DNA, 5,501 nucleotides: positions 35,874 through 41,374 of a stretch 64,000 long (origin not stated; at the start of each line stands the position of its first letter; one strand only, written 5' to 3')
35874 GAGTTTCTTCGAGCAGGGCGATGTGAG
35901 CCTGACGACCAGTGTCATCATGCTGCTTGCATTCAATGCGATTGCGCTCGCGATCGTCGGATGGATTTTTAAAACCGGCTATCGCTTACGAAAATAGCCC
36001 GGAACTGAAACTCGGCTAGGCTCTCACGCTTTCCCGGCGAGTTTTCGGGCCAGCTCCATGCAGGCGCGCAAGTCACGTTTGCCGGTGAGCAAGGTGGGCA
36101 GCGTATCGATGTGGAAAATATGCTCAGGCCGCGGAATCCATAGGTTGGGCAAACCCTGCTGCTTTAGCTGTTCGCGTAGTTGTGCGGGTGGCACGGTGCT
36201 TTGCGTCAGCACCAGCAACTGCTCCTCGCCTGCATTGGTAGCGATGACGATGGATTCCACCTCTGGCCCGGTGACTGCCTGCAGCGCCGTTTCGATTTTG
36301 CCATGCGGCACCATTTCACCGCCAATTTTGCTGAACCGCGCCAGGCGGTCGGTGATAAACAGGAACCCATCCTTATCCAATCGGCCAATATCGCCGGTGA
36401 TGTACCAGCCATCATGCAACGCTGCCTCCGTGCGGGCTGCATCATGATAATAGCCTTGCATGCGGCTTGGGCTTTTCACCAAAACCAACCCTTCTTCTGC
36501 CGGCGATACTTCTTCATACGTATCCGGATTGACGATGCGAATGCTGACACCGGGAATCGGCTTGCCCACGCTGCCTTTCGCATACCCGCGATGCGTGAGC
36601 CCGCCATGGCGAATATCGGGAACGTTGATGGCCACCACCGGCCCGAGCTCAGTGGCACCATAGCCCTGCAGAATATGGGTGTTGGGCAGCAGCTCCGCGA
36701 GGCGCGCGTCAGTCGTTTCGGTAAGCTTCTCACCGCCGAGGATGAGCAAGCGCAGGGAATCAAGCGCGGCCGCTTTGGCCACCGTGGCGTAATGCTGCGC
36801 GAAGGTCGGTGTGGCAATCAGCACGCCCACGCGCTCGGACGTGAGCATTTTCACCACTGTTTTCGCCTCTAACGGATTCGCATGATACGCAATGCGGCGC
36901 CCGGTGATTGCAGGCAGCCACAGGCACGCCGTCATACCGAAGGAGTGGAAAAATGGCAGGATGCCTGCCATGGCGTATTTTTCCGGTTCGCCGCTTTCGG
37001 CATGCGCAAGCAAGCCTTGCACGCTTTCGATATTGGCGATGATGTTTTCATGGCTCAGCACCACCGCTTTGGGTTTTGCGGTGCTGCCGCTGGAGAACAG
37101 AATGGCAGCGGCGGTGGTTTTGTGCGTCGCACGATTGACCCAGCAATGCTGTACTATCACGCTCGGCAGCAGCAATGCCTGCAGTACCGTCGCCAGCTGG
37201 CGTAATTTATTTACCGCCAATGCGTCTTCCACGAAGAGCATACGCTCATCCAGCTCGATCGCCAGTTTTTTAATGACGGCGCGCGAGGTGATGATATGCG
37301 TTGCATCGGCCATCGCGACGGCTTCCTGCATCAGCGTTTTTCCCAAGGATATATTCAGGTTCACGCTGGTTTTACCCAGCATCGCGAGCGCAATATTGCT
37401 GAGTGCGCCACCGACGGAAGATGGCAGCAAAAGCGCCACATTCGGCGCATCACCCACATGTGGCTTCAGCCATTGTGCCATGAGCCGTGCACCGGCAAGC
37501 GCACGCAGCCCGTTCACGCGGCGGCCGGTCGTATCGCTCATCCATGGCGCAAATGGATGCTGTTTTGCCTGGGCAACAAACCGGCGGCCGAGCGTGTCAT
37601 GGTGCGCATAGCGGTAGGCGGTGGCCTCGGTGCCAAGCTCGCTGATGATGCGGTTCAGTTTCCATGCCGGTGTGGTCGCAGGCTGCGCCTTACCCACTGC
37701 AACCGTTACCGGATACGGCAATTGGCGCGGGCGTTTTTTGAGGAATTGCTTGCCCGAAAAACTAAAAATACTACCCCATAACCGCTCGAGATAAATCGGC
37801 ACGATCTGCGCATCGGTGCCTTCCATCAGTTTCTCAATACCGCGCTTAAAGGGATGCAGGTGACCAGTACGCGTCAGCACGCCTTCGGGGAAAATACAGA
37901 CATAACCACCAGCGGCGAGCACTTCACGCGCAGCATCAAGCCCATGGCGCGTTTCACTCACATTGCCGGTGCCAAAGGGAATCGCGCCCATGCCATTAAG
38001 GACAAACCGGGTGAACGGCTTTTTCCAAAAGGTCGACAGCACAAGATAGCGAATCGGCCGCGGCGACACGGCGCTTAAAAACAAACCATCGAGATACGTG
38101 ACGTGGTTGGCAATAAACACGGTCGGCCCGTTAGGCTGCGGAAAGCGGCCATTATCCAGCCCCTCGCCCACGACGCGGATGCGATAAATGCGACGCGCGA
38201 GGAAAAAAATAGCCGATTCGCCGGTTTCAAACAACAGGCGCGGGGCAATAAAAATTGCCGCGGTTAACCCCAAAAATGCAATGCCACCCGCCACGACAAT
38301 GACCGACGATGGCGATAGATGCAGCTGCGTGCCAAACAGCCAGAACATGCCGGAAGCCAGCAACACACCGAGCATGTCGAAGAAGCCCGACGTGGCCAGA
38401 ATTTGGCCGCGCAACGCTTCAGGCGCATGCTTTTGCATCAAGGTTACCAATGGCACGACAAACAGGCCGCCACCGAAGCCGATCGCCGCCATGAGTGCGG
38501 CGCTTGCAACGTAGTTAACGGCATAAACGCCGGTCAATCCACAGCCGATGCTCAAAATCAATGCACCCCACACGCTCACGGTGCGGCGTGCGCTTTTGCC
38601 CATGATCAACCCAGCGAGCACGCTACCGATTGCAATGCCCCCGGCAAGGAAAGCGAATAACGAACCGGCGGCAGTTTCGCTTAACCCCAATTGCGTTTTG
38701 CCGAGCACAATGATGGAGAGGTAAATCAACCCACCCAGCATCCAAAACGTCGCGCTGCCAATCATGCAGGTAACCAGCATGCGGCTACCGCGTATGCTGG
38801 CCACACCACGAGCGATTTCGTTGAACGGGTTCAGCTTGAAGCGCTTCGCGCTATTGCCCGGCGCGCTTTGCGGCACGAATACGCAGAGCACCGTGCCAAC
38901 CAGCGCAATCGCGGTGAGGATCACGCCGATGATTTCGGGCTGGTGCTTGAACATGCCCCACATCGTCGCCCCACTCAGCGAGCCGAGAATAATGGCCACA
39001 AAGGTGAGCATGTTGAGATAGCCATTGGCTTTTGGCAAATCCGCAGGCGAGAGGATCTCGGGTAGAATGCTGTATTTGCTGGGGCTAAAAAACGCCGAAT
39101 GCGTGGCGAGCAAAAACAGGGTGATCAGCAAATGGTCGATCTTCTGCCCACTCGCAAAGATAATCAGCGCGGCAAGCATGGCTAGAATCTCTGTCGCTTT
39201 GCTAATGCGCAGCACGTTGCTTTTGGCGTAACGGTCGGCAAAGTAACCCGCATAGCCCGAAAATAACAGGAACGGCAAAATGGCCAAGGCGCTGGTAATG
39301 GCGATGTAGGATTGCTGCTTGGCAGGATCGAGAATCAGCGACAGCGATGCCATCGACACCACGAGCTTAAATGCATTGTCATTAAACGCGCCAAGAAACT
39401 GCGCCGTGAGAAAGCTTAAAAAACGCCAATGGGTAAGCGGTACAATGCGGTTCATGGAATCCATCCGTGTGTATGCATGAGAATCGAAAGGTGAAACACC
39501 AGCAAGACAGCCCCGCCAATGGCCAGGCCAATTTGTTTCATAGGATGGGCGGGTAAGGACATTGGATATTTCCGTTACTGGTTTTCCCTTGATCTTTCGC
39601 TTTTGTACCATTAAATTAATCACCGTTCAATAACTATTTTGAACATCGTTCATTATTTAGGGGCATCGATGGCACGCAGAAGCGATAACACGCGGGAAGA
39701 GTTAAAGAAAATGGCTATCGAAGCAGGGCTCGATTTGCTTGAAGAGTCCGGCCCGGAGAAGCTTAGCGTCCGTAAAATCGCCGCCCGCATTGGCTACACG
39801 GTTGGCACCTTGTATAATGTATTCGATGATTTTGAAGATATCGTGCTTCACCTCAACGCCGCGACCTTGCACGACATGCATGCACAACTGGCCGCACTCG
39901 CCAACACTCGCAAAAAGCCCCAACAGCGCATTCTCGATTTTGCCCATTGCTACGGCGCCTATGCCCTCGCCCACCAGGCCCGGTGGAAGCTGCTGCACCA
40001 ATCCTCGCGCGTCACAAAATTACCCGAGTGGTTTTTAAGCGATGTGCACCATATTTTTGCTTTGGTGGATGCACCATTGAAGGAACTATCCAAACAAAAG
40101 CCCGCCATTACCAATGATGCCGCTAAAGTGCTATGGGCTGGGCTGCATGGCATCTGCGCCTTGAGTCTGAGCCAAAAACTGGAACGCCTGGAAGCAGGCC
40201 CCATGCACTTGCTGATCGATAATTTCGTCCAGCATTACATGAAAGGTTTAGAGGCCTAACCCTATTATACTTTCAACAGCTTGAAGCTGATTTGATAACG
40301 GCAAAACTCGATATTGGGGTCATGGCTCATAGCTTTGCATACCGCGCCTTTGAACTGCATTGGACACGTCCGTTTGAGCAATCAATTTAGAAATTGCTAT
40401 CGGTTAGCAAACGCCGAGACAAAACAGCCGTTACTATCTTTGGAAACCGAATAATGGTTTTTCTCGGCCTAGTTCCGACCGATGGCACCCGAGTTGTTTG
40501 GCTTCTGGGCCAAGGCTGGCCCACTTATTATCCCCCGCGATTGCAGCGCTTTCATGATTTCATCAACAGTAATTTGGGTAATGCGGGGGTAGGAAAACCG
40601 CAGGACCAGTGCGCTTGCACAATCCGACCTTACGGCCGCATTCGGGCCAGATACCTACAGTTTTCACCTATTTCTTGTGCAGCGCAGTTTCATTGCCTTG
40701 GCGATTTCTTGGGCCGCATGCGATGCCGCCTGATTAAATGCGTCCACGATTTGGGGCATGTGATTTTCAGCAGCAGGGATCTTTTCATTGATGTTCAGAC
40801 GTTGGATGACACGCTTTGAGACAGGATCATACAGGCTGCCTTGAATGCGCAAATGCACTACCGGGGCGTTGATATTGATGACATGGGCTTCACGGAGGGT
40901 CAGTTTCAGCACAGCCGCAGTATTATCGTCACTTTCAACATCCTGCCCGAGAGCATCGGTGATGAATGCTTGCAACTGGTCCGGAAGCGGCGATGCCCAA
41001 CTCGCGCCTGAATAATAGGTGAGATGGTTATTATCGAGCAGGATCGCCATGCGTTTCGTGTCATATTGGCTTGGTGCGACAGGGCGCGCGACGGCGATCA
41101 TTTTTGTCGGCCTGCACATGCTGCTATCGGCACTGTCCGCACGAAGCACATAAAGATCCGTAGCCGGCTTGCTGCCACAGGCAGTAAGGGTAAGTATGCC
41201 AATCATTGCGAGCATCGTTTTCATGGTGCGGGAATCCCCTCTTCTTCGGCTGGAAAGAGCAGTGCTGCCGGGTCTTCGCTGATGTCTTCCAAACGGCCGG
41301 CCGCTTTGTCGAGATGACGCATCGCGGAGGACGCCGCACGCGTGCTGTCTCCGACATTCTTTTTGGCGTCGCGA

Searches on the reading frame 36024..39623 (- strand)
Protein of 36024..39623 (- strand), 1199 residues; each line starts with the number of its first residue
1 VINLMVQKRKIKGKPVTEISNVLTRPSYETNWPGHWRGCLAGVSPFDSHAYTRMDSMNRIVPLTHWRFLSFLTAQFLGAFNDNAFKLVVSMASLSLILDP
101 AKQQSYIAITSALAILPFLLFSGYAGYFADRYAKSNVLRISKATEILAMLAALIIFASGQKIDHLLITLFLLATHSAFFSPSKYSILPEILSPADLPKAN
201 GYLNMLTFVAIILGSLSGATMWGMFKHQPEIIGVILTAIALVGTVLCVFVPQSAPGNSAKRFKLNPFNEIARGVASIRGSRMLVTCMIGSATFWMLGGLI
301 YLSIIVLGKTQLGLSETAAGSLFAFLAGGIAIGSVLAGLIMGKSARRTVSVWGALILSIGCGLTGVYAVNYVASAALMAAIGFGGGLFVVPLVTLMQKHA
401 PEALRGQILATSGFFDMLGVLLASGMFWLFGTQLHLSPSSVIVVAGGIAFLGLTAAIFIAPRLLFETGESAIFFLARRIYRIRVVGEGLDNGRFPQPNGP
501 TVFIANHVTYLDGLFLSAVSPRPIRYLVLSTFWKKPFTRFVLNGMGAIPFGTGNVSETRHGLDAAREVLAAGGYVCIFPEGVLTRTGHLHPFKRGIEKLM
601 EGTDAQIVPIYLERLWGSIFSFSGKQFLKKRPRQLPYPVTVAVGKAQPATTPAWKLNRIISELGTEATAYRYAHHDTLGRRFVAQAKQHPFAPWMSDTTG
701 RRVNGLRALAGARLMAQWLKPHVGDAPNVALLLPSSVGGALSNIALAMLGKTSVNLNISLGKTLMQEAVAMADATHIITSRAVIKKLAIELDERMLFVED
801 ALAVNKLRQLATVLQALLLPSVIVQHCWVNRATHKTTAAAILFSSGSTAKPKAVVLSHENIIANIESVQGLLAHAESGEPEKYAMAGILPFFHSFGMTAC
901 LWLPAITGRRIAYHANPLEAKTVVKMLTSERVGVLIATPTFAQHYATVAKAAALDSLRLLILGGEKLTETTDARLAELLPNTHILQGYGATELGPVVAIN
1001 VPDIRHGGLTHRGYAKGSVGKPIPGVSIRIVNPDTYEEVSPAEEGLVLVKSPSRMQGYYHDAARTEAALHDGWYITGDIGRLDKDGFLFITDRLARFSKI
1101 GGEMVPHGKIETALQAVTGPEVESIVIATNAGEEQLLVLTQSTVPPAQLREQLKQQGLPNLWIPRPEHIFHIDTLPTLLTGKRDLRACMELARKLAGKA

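Call 22: search_protein_families(library=pfam, proteins=[window:36024-39623:-], max_evalue=0.001)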
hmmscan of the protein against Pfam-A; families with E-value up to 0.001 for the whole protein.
window:36024-39623:- (1199 aa): 3 families
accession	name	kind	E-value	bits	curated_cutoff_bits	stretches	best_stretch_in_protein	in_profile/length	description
PF00501.34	AMP-binding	-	1.7e-57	195.4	29.9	1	684-1059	3-384/384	AMP-binding enzyme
PF07690.21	MFS_1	-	6.3e-24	85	33.4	1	73-423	3-346/347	Major Facilitator Superfamily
PF01553.26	Acyltransferase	-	2.3e-21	76.4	23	1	496-612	12-131/132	Acyltransferase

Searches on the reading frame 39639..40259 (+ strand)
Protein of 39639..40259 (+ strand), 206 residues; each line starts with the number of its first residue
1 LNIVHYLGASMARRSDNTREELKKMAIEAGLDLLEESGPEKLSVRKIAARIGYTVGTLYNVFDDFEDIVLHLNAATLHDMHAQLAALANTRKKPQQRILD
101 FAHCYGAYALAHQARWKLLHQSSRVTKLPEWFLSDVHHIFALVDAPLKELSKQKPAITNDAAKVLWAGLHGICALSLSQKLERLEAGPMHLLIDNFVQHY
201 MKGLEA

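Call 22: search_protein_families(library=pfam, proteins=[window:39639-40259:+], max_evalue=0.001)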
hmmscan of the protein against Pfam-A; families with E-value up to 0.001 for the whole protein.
window:39639-40259:+ (206 aa): 2 families
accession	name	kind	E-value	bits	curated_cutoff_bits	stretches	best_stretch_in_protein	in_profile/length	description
PF13305.11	TetR_C_33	-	2e-09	38.5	26.8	1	100-187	3-91/103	Tetracyclin repressor-like, C-terminal domain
PF00440.29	TetR_N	-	3.7e-08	33.5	24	1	27-70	2-45/47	Bacterial regulatory proteins, tetR family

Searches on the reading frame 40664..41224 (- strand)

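Call 22: search_protein_families(library=pfam, proteins=[window:40664-41224:-], max_evalue=0.001)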
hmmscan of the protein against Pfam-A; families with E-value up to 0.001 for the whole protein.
window:40664-41224:- (186 aa): 1 family
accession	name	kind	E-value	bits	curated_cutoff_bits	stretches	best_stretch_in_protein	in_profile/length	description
PF03886.18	ABC_trans_aux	-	2.8e-13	50.2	26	1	25-175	1-161/161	ABC-type transport auxiliary lipoprotein component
